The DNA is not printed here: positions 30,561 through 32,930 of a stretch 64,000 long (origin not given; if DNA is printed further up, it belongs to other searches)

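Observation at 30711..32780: Signal-peptide-bearing protein fusing an unknown 450-aa domain to a LOG/SLOG-fold nucleotide-processing domain, wedged between surE and nlpD-like genes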

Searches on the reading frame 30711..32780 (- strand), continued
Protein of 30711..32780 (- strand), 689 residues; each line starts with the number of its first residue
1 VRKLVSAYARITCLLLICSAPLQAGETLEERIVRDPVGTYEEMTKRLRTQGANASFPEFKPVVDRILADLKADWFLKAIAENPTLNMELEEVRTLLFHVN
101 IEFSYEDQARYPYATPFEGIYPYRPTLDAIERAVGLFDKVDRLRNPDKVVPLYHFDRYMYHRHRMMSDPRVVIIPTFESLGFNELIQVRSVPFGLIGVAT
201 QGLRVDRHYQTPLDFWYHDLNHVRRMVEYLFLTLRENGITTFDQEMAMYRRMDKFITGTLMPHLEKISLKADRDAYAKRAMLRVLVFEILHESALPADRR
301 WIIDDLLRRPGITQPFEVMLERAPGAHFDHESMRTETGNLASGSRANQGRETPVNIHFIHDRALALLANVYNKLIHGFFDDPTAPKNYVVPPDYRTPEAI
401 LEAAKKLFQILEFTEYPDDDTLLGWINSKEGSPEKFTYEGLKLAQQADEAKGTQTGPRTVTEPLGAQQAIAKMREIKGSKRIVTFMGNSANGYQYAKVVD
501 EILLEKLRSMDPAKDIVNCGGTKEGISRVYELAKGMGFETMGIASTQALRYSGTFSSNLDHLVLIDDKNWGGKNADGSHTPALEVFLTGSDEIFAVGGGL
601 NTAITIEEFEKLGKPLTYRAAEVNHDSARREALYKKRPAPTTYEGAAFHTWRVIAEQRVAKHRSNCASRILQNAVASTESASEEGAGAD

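Call 22: search_protein_representatives(alignment_id=A1)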
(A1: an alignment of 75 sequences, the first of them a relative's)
Query: 75 sequences, 649 profile positions. Proteins with E-value up to 0.001 (for the whole library): 863; up to 1e-10: 586; up to 1e-30: 324. The best 150 are listed.
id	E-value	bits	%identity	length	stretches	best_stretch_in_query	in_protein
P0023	2.4e-291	984.4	-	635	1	3-631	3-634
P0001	2.1e-268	908.6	-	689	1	9-646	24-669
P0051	6.3e-267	903.7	-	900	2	5-639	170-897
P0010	8.0e-255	863.7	-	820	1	10-645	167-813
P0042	7.2e-252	853.9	-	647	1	7-630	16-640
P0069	2.8e-249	845.4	-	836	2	8-636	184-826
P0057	7.6e-206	701.9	-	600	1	64-635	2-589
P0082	8.7e-196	668.6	-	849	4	341-629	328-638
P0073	1.2e-193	661.5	-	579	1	148-641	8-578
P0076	3.2e-186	637.0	-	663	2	6-440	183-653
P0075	4.9e-186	636.4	-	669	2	9-434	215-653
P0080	3.4e-167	574.2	-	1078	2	6-615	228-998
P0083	1.2e-155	536.0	-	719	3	10-303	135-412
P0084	9.1e-150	516.6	-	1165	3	7-529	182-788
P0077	3.0e-149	514.9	-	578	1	4-427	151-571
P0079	1.1e-140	486.6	-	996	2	9-429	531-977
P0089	5.2e-138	477.7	-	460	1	10-428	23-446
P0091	3.6e-130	451.8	-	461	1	12-436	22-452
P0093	1.2e-127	443.5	-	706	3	341-630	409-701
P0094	8.8e-126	437.3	-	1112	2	13-494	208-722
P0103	6.4e-112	391.5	-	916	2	337-599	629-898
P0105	1.2e-107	377.5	-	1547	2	440-633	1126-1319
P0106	2.8e-106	372.9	-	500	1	6-442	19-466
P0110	9.7e-102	357.9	-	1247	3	437-635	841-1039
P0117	2.8e-89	316.8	-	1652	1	8-405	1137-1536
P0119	1.0e-88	314.9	-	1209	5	7-308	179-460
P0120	2.0e-88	313.9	-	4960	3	7-305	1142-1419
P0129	6.9e-85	302.2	-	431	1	13-416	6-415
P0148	2.5e-73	264.0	-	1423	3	6-305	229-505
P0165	2.3e-63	231.1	-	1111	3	437-628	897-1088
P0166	5.8e-63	229.8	-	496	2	8-296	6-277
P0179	4.5e-56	207.0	-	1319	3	13-317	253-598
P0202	1.0e-51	192.6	-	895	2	442-630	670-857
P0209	2.6e-49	184.7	-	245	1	437-632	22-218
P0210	6.0e-49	183.5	-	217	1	443-628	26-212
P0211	1.2e-48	182.5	-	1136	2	419-632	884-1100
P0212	1.2e-48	182.4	-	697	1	436-644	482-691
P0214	1.9e-48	181.8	-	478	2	10-308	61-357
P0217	5.9e-48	180.2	-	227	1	437-627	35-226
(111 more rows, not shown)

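Call 24: search_protein_families(library=pfam, proteins=[P0117, P0105, P0110, P0084, P0094, P0079, P0010, P0047], max_evalue=0.001)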
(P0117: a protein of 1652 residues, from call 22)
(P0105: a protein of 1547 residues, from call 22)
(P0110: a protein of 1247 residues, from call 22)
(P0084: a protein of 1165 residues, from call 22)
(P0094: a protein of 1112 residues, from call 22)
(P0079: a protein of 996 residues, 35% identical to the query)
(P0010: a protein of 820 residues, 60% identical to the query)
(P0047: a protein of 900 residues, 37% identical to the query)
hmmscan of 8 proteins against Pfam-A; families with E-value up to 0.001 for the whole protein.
P0117 (1652 aa): 1 family
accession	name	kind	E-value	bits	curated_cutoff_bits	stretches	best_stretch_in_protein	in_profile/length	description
PF15538.12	Ntox46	-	1.2e-09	38.7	25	1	400-510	44-150/157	Bacterial toxin 46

P0105 (1547 aa): 1 family
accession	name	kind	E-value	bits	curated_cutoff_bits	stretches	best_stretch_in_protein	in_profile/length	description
PF20717.2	DUF6829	-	6e-60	203.5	27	1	722-1092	10-392/408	Family of unknown function (DUF6829)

P0110 (1247 aa): 3 families
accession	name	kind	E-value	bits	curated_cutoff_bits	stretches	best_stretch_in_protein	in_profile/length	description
PF01467.32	CTP_transf_like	-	1.7e-11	44.8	21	1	659-816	1-131/133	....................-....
PF00149.33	Metallophos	-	7.4e-08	33.5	21.5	1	20-160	2-142/191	Calcineurin-like phosphoesterase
PF03446.21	NAD_binding_2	-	0.00092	19.7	21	0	510-563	66-122/161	NAD binding domain of 6-phosphogluconate dehydrogenase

P0084 (1165 aa): 2 families
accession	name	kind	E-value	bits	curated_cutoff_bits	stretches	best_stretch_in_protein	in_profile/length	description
PF18675.7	HepII_C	-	3.3e-05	24.2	26.1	0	796-832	44-80/88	Heparinase II C-terminal domain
PF18171.6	LSDAT_prok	-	6.1e-05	22.8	25.4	0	712-856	4-157/195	SLOG in TRPM, prokaryote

P0094 (1112 aa): 0 families

P0079 (996 aa): 2 families
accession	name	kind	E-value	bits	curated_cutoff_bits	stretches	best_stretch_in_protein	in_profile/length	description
PF20308.4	TPR-S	-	4e-14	53.5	27.6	1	147-251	2-99/102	Tetratricopeptide Repeats-Sensor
PF13281.12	MAP3K_TRAF_bd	-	4.3e-14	52.8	24.1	1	71-338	73-353/371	MAP3K TRAFs-binding domain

P0010 (820 aa): 6 families
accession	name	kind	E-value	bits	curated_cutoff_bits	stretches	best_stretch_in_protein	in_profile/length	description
PF03162.18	Y_phosphatase2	-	1.7e-13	50.9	27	1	22-146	4-127/165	Tyrosine phosphatase family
PF22785.1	Tc-R-P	-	9.5e-11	42.6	27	1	32-132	5-102/106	Polymorphic toxin system, DSP-PTPase phosphatase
PF13350.11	Y_phosphatase3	-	6.3e-10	39.9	22.2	1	31-129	27-148/240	Tyrosine phosphatase family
PF00782.25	DSPc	-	2.5e-09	37.5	33.5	1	39-144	8-108/133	Dual specificity phosphatase, catalytic domain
PF22741.1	PTP-NADK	-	1.8e-08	34.4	27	1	31-140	29-140/163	DSP-PTPase phosphatase fused to NAD+ Kinase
PF22784.1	PTP-SAK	-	1.4e-07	32.1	27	1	35-142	16-120/153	Swiss Army Knife protein, DSP-PTPase phosphatase domain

P0047 (900 aa): 0 families

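Call 27: search_protein_families(library=pfam, alignment_id=A1, max_evalue=0.1)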
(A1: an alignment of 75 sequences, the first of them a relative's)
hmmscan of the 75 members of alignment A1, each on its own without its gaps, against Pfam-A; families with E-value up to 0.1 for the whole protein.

A. member 1, P0001 (689 aa): 0 families

B. families by the number of members that match (of 75 scanned): 24 families
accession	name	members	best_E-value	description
PF16554.10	OAM_dimer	2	0.037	Dimerisation domain of d-ornithine 4,5-aminomutase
PF20308.4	TPR-S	1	4e-14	Tetratricopeptide Repeats-Sensor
PF13281.12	MAP3K_TRAF_bd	1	4.3e-14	MAP3K TRAFs-binding domain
PF03162.18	Y_phosphatase2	1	1.7e-13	Tyrosine phosphatase family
PF22785.1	Tc-R-P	1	9.5e-11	Polymorphic toxin system, DSP-PTPase phosphatase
PF13350.11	Y_phosphatase3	1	6.3e-10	Tyrosine phosphatase family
PF00782.25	DSPc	1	2.5e-09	Dual specificity phosphatase, catalytic domain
PF22741.1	PTP-NADK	1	1.8e-08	DSP-PTPase phosphatase fused to NAD+ Kinase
PF22784.1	PTP-SAK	1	1.4e-07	Swiss Army Knife protein, DSP-PTPase phosphatase domain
PF10357.16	WH_KIN17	1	0.0053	KIN17 WH-like domain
PF00102.32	Y_phosphatase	1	0.0059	Protein-tyrosine phosphatase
PF00258.30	Flavodoxin_1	1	0.0066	Flavodoxin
PF06949.16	DUF1292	1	0.0069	Protein of unknown function (DUF1292)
PF06602.19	Myotub-related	1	0.015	Myotubularin-like phosphatase domain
PF06239.17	ECSIT_N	1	0.016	Evolutionarily conserved signalling intermediate in Toll pathway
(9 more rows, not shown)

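Call 28: find_related_loci(query=A1, collection=genome_contigs, flank=6000)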
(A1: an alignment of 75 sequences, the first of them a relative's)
Query A1 (689 aa) in genome_contigs; peptide patterns used: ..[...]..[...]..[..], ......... (x = any residue, [..] = any of these).
57 stretches matched a pattern; 22 encode a relative of the query (tblastn E <= 1e-3); 21 distinct loci.
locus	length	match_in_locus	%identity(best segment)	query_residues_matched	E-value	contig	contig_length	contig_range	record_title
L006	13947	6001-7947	60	27-673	0e+0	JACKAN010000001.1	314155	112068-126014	MAG: Bdellovibrionaceae bacterium isolate HK-STAS-BDEL-6 HK-STAS-BDEL-6_1, whole genome shotgun sequence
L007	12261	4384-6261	46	26-656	0e+0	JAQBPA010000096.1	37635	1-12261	MAG: Bacteriovoracaceae bacterium isolate RYN_335 scaffold_760153, whole genome shotgun sequence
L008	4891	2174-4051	46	12-654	0e+0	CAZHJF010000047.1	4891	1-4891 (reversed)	MAG TPA_asm: uncultured Candidatus Saccharibacteria bacterium isolate SRP286056_co1_564 genome assembly, contig: NODE_25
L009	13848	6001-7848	45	30-652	2e-168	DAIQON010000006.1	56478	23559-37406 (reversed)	MAG TPA_asm: Candidatus Saccharibacteria bacterium isolate CTOTU10846 NODE_48_length_56478_cov_6.672509, whole genome sh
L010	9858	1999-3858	44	22-652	4e-164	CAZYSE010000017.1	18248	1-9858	MAG TPA_asm: uncultured Candidatus Saccharibacteria bacterium isolate SRP286056_co1_293 genome assembly, contig: NODE_36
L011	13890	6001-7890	43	11-651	9e-164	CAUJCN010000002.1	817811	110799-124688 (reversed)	MAG: Patescibacteria group bacterium isolate KLAP211 genome assembly, contig: KLAP211_272759, whole genome shotgun seque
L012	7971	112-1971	44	22-654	6e-164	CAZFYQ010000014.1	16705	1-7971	MAG TPA_asm: uncultured Gammaproteobacteria bacterium isolate SRP200132_co1_341 genome assembly, contig: NODE_5988_lengt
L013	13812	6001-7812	39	29-643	8e-141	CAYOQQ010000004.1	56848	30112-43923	MAG TPA_asm: uncultured Candidatus Saccharibacteria bacterium isolate SRP278252_co2_198 genome assembly, contig: NODE_90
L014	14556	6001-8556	37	29-651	7e-139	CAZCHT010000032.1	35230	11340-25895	MAG TPA_asm: uncultured Bdellovibrio sp. isolate SRP107338_co1_318 genome assembly, contig: NODE_814_length_35230_cov_6.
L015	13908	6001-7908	40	13-664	2e-147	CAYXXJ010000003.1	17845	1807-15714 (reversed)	MAG TPA_asm: uncultured Candidatus Saccharibacteria bacterium isolate SRP278252_co2_366 genome assembly, contig: NODE_65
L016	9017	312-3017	35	22-688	6e-129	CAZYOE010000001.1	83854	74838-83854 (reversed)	MAG TPA_asm: uncultured Pseudobdellovibrionaceae bacterium isolate SRP278252_co2_253 genome assembly, contig: NODE_392_l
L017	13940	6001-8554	36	29-655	3e-110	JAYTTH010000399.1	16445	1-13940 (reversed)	MAG: Pseudobdellovibrionaceae bacterium isolate GFS_5333 GFS_5333_398, whole genome shotgun sequence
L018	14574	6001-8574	36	29-661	2e-130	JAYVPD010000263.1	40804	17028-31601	MAG: Pseudobdellovibrionaceae bacterium isolate GL72_DN_metabat_174_sub GL72_DN_metabat_174_sub_262, whole genome shotgu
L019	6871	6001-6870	50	30-320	2e-87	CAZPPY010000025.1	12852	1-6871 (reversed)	MAG TPA_asm: uncultured Candidatus Saccharibacteria bacterium isolate SRP193066_co1_223 genome assembly, contig: NODE_44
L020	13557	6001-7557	32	26-514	2e-68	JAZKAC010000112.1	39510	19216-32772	MAG: Chlamydiota bacterium isolate ADI_H3L2_1_122_18_3-bin005_1 ADIH3L21_B005_1_000000000112, whole genome shotgun seque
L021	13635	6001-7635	34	32-442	2e-58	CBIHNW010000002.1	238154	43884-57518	MAG TPA_asm: uncultured Bdellovibrio sp. isolate SRR18156208_concoct_28 genome assembly, contig: ERZ27336868.61, whole g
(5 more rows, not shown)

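Call 29: list_cluster_members(proteins=[P0001, P0013, P0025, P0030])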
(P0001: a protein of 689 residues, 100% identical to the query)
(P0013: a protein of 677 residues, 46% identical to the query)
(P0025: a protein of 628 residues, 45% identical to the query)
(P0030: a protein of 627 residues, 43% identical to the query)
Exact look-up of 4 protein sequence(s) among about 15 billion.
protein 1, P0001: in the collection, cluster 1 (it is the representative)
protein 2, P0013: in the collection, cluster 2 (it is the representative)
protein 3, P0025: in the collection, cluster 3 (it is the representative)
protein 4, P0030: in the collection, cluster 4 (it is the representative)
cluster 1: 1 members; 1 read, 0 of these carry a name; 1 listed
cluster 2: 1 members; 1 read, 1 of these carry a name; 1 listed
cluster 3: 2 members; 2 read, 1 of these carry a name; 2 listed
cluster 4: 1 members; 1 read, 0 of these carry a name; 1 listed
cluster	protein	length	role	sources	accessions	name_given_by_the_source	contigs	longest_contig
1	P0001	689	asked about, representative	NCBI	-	-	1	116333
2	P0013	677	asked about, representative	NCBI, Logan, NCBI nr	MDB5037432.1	MAG: hypothetical protein JWQ35_960 [Bacteriovoracaceae bacterium] | hypothetical protein [Bacteriovoracaceae bacterium]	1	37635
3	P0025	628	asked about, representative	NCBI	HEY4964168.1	MAG TPA: hypothetical protein VIH90_05725 [Candidatus Saccharimonadales bacterium]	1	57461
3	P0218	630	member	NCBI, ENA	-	-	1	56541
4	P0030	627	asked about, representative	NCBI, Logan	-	-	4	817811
